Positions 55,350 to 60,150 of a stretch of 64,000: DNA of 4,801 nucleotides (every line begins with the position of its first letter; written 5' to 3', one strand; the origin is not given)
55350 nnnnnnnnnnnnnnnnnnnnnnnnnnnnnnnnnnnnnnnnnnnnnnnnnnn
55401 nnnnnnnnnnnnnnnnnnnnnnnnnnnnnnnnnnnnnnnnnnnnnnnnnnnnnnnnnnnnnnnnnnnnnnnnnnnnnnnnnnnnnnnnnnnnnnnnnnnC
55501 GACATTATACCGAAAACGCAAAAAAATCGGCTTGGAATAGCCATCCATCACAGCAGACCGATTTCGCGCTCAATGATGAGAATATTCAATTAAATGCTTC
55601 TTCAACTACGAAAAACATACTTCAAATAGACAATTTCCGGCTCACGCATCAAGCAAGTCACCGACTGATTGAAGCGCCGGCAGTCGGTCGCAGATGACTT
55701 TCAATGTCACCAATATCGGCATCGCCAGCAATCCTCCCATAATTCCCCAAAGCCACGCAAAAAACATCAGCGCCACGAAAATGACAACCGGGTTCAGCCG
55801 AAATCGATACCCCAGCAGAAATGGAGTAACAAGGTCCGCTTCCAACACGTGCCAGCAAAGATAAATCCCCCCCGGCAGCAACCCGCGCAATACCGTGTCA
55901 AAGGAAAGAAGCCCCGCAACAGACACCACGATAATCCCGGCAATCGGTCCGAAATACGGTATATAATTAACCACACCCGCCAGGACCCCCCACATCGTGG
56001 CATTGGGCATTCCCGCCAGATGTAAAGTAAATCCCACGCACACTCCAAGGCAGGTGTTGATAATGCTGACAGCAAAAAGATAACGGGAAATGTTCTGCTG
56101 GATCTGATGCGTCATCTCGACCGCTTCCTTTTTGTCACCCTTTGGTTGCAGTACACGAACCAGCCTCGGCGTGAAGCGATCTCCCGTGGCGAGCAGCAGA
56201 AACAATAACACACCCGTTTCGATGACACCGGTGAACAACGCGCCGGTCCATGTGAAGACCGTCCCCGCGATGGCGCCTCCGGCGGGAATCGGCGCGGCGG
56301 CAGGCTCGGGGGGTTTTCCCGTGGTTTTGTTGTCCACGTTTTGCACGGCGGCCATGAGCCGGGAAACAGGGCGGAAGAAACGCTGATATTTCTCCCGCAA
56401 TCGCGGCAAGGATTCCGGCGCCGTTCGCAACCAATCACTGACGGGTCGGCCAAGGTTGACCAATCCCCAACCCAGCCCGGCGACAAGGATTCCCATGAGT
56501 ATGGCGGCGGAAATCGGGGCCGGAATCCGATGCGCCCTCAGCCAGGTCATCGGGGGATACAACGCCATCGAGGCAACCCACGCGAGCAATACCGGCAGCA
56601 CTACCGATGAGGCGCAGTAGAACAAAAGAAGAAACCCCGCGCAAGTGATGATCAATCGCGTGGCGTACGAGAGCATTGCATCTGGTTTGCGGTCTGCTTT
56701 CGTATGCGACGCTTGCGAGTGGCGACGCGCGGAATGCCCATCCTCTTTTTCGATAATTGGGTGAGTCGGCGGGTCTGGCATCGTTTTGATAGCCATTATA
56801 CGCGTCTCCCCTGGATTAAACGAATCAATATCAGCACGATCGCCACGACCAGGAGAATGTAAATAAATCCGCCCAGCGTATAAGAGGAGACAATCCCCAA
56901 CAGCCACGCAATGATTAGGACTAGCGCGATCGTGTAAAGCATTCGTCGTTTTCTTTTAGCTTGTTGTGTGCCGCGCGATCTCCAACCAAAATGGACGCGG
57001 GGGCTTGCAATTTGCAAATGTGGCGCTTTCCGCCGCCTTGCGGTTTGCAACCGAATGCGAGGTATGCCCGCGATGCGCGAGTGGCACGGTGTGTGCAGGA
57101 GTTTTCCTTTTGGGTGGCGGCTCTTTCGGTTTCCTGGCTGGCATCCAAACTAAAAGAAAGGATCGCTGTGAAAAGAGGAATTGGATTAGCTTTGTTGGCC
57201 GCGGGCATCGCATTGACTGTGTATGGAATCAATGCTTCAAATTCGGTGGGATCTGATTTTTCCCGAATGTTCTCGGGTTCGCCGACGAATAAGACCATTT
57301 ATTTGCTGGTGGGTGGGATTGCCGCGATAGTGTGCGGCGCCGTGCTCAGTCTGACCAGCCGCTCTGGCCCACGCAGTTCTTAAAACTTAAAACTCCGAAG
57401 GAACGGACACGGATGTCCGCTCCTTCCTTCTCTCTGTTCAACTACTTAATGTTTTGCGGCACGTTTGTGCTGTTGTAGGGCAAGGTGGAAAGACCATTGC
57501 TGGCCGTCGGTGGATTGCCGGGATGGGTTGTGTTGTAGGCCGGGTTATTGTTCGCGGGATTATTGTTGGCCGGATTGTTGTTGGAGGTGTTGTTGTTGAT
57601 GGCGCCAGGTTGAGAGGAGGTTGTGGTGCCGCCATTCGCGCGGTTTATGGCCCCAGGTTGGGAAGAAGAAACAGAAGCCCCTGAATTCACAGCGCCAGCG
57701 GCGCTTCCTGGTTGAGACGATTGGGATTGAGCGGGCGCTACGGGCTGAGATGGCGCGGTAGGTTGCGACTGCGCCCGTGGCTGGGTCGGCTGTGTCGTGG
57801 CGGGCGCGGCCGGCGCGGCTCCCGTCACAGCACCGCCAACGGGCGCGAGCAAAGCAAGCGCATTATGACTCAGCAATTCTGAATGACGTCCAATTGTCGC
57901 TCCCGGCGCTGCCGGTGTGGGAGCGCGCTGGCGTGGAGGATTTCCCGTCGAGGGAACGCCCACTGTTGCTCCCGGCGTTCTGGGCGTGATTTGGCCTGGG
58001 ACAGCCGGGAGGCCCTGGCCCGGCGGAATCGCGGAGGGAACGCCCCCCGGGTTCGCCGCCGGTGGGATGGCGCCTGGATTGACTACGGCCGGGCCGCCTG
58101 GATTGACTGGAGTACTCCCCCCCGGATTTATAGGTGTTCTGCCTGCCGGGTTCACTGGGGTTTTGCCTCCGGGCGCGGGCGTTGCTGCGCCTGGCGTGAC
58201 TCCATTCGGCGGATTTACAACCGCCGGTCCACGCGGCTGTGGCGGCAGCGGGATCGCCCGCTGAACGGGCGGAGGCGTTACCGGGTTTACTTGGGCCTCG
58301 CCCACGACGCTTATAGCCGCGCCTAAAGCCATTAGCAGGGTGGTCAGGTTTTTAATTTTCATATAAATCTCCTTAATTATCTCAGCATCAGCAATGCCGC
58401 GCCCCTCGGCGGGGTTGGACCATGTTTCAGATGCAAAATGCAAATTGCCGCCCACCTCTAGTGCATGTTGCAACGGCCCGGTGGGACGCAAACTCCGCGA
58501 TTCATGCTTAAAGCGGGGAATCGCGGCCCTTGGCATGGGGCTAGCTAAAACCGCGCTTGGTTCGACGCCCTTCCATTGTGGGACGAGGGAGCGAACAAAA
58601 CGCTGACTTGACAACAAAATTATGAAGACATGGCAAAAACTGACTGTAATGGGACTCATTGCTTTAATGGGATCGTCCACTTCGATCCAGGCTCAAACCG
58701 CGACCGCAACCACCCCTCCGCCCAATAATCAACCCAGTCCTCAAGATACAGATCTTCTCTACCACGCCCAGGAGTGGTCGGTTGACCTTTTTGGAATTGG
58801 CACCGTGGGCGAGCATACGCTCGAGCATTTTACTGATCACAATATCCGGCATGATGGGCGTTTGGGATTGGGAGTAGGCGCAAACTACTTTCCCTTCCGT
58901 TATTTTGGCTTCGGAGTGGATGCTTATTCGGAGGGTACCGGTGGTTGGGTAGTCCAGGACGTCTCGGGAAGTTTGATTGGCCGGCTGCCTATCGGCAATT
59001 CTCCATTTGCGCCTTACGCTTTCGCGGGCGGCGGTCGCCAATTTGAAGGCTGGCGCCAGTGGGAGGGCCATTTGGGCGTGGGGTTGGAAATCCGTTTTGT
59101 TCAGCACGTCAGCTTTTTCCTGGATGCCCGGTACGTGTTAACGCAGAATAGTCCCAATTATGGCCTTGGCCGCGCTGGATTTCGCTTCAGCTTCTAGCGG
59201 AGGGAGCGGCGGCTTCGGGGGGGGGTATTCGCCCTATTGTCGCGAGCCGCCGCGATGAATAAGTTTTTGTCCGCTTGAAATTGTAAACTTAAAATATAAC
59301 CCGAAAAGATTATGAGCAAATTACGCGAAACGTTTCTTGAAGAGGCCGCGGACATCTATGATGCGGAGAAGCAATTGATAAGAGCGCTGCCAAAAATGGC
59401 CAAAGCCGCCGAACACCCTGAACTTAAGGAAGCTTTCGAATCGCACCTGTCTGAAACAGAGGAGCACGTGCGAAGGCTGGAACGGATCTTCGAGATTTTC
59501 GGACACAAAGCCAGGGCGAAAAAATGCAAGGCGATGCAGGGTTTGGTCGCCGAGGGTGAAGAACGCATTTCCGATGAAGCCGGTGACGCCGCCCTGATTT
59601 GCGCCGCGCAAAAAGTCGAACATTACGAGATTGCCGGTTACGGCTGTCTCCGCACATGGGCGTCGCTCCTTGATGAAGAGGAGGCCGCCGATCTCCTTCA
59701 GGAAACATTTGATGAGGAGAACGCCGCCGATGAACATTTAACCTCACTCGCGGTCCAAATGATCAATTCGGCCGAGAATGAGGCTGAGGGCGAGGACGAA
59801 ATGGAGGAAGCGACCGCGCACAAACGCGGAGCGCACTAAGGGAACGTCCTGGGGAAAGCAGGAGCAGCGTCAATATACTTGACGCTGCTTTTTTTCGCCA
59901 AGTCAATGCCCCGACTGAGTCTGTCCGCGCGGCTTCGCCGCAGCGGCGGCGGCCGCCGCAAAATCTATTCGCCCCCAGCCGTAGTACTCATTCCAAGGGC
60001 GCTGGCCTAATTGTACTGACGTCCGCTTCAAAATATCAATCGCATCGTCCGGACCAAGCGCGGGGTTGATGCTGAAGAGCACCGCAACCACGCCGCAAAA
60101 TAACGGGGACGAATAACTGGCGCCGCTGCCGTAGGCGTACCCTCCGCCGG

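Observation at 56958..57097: Back-to-back sigma-54 promoters sharing a central TTGCAA(A) inverted-repeat element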

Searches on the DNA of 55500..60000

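Call 31: search_rna_families(source=window, start=55500, end=60000, threshold=evalue, max_evalue=1)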
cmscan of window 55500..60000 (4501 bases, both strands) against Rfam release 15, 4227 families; matches with E-value up to 1: 0.
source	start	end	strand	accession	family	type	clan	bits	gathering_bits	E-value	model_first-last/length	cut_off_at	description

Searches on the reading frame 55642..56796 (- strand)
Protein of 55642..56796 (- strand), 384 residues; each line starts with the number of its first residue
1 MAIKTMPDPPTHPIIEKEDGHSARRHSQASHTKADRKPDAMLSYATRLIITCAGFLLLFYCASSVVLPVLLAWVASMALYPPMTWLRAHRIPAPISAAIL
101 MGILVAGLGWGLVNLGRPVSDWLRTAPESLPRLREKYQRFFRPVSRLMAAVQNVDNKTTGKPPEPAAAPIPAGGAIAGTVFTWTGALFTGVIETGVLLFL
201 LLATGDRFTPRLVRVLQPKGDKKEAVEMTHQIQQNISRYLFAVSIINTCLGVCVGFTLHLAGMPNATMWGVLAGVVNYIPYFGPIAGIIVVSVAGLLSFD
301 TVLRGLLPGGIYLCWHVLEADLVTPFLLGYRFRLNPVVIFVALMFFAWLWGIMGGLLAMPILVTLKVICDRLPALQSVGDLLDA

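Call 8: search_protein_families(library=pfam, proteins=[window:55642-56796:-], max_evalue=0.01)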
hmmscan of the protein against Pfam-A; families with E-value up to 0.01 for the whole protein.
window:55642-56796:- (384 aa): 1 family
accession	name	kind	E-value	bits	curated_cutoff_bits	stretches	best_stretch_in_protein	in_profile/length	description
PF01594.21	AI-2E_transport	-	4.4e-50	171.2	34.3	1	48-371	3-325/327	AI-2E family transporter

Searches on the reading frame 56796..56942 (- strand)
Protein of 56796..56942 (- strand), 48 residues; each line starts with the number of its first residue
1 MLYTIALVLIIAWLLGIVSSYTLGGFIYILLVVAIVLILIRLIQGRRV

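Call 8: search_protein_families(library=pfam, proteins=[window:56796-56942:-], max_evalue=0.01)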
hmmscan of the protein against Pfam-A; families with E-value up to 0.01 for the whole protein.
window:56796-56942:- (48 aa): 1 family
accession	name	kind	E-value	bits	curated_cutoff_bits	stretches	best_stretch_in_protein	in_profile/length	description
PF18919.5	DUF5670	-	2.3e-14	53.6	23.5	1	1-44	1-43/43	Family of unknown function (DUF5670)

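Call 25: search_protein_families(library=ncbifam, proteins=[window:56796-56942:-], max_evalue=0.001)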
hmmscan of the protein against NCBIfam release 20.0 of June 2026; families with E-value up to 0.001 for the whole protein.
window:56796-56942:- (48 aa): 1 family
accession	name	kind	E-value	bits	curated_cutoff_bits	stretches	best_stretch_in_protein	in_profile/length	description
NF033488.1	lmo0937_fam_TM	equivalog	4.5e-14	52.2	30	1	2-45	1-43/43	lmo0937 family membrane protein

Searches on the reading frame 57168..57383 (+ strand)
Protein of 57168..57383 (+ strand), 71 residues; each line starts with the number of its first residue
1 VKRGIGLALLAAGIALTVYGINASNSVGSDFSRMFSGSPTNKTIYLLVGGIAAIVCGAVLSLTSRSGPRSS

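Call 8: search_protein_families(library=pfam, proteins=[window:57168-57383:+], max_evalue=0.01)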
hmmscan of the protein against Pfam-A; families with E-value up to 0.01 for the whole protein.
window:57168-57383:+ (71 aa): 1 family
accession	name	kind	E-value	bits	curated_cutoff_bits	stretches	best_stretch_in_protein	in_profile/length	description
PF11381.13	DUF3185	-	6e-20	71.4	25.3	1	5-60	3-58/59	Protein of unknown function (DUF3185)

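Call 25: search_protein_families(library=ncbifam, proteins=[window:57168-57383:+], max_evalue=0.001)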
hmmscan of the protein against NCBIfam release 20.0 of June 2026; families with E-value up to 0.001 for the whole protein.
window:57168-57383:+ (71 aa): 0 families

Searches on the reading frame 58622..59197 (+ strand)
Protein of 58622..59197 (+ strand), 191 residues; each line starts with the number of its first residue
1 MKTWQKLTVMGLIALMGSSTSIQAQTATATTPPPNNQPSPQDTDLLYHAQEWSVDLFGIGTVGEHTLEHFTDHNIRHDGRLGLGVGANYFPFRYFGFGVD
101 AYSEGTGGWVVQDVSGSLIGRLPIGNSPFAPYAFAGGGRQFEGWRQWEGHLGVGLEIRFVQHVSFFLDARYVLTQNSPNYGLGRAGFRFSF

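Call 8: search_protein_families(library=pfam, proteins=[window:58622-59197:+], max_evalue=0.01)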
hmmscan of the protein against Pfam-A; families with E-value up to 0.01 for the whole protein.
window:58622-59197:+ (191 aa): 1 family
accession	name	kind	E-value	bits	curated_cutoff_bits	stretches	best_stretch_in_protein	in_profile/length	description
PF13505.12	OMP_b-brl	-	0.0039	17.8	28.7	1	75-176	40-160/175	Outer membrane protein beta-barrel domain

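Call 25: search_protein_families(library=ncbifam, proteins=[window:58622-59197:+], max_evalue=0.001)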
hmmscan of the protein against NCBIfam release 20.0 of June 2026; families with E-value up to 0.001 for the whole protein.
window:58622-59197:+ (191 aa): 0 families

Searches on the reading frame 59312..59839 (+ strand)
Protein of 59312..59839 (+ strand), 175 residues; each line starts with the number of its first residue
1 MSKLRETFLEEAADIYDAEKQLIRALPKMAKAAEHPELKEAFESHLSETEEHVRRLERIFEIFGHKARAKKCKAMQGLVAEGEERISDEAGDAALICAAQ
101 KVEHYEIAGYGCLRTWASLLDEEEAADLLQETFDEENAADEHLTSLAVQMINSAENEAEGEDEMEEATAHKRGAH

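Call 8: search_protein_families(library=pfam, proteins=[window:59312-59839:+], max_evalue=0.01)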
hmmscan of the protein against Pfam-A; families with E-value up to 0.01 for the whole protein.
window:59312-59839:+ (175 aa): 1 family
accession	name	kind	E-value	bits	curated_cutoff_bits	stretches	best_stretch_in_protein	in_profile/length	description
PF05974.18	DUF892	-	9.4e-53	178.9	23.7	1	4-153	2-156/159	Domain of unknown function (DUF892)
